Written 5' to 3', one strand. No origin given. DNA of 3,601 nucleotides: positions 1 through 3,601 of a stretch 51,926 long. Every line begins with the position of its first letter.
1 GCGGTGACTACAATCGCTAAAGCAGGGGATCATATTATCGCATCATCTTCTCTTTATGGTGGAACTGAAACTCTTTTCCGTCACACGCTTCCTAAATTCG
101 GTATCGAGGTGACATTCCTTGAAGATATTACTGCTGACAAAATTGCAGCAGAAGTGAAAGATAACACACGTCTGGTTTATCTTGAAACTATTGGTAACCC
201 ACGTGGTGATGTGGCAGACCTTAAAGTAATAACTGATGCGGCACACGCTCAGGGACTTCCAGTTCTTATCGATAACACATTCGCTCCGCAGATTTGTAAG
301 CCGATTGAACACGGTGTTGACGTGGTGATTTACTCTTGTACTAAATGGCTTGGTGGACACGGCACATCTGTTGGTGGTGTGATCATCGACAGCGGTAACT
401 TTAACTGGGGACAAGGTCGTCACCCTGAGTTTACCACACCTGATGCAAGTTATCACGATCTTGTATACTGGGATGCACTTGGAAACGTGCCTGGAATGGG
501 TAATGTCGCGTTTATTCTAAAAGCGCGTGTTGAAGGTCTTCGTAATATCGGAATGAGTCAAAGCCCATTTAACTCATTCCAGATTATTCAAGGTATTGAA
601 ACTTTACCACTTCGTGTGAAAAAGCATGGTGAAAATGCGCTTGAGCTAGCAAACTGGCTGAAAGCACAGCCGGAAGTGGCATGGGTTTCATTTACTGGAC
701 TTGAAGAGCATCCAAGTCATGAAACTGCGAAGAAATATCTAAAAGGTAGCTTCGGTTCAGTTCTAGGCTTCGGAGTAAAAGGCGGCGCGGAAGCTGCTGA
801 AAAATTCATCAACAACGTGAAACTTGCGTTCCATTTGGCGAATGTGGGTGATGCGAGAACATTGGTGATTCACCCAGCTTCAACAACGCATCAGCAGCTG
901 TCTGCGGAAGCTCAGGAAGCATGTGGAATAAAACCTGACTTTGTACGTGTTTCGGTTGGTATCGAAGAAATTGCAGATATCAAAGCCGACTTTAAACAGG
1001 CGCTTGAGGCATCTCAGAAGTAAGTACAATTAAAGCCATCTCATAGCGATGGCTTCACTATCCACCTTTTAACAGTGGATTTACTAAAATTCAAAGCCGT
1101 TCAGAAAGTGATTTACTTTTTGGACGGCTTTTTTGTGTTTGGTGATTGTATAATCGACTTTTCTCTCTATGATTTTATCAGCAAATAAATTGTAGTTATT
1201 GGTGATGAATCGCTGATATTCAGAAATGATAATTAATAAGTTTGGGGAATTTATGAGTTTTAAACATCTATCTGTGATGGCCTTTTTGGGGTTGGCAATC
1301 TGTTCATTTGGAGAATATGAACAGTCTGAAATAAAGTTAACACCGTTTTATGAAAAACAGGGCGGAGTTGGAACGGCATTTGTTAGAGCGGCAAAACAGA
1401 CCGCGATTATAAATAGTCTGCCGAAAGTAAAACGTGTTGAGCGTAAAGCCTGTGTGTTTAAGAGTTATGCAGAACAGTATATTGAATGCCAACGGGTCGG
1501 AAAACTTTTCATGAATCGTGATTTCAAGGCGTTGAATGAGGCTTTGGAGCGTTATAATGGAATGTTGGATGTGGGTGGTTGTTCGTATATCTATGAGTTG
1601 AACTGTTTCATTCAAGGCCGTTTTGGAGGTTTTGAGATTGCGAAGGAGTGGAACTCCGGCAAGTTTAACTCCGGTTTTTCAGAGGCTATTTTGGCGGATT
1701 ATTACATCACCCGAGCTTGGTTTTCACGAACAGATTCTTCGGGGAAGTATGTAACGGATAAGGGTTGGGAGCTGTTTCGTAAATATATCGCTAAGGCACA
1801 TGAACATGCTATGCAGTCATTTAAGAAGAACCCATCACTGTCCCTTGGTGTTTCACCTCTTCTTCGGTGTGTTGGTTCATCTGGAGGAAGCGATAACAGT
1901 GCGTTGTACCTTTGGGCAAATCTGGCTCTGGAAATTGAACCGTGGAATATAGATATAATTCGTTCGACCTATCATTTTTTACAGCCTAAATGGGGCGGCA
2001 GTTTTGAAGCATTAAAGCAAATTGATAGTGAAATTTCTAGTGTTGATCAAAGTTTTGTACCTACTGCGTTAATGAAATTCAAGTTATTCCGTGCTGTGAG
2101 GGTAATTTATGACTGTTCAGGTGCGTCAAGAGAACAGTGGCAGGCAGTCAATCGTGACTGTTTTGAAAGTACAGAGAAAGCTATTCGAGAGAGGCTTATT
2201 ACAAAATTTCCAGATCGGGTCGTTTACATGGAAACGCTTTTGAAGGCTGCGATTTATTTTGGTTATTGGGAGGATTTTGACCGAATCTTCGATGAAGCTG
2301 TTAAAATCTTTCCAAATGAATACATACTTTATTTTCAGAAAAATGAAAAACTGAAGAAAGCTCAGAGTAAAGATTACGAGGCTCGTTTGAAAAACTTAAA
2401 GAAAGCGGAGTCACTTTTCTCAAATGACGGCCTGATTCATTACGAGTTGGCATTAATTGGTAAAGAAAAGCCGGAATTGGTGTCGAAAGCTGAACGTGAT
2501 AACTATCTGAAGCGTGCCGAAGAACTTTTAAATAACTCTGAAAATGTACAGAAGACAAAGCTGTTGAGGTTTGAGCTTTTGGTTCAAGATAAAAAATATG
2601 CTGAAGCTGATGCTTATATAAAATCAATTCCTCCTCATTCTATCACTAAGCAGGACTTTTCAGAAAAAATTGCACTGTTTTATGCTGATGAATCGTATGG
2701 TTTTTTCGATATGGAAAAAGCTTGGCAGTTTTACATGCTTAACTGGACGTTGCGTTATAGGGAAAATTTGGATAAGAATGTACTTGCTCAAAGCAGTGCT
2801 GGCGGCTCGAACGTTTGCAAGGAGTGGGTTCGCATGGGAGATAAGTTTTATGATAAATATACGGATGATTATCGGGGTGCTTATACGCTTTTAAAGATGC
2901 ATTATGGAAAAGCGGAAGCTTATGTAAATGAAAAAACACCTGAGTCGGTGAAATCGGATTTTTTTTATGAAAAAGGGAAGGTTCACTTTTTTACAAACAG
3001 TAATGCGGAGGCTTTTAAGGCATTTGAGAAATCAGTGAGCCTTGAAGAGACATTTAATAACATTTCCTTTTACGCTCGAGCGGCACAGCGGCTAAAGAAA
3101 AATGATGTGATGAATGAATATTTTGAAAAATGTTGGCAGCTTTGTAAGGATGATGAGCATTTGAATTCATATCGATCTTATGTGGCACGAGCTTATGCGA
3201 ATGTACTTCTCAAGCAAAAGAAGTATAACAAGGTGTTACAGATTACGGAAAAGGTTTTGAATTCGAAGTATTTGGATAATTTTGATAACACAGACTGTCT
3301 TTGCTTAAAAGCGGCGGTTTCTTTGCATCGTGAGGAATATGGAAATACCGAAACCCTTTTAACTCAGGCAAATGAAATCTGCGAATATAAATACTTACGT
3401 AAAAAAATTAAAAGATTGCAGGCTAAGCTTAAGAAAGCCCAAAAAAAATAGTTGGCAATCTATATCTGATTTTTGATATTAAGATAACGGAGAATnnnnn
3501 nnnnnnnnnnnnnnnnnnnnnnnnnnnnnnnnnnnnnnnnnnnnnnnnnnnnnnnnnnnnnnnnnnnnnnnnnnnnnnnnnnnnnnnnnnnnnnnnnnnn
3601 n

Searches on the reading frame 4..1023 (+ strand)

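Call 5: search_protein_families(library=pfam, proteins=[window:4-1023:+], max_evalue=0.01)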
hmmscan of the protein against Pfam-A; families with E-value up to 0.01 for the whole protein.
window:4-1023:+ (339 aa): 3 families
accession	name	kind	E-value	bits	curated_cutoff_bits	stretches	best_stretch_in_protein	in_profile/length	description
PF01053.26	Cys_Met_Meta_PP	-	3e-102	342.5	27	1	2-335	85-381/381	Cys/Met metabolism PLP-dependent enzyme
PF00266.25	Aminotran_5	-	1.7e-05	24.5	21.5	1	40-123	125-210/371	Aminotransferase class-V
PF00155.27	Aminotran_1_2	-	6.8e-05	22.7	19.7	1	6-130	89-235/361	Aminotransferase class I and II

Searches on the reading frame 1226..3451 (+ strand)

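Call 5: search_protein_families(library=pfam, proteins=[window:1226-3451:+], max_evalue=0.01)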
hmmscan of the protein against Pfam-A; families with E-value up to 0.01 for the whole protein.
window:1226-3451:+ (741 aa): 1 family
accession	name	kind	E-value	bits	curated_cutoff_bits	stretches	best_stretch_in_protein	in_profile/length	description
PF13226.11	DUF4034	-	3.3e-07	30.5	21.3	1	225-265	209-249/274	Domain of unknown function (DUF4034)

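Call 87: search_protein_families(library=pfam, proteins=[window:1226-3451:+], max_evalue=0.001)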
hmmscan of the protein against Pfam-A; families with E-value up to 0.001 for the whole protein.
window:1226-3451:+ (741 aa): 1 family
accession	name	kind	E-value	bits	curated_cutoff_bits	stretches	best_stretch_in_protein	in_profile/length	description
PF13226.11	DUF4034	-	3.3e-07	30.5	21.3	0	225-265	209-249/274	Domain of unknown function (DUF4034)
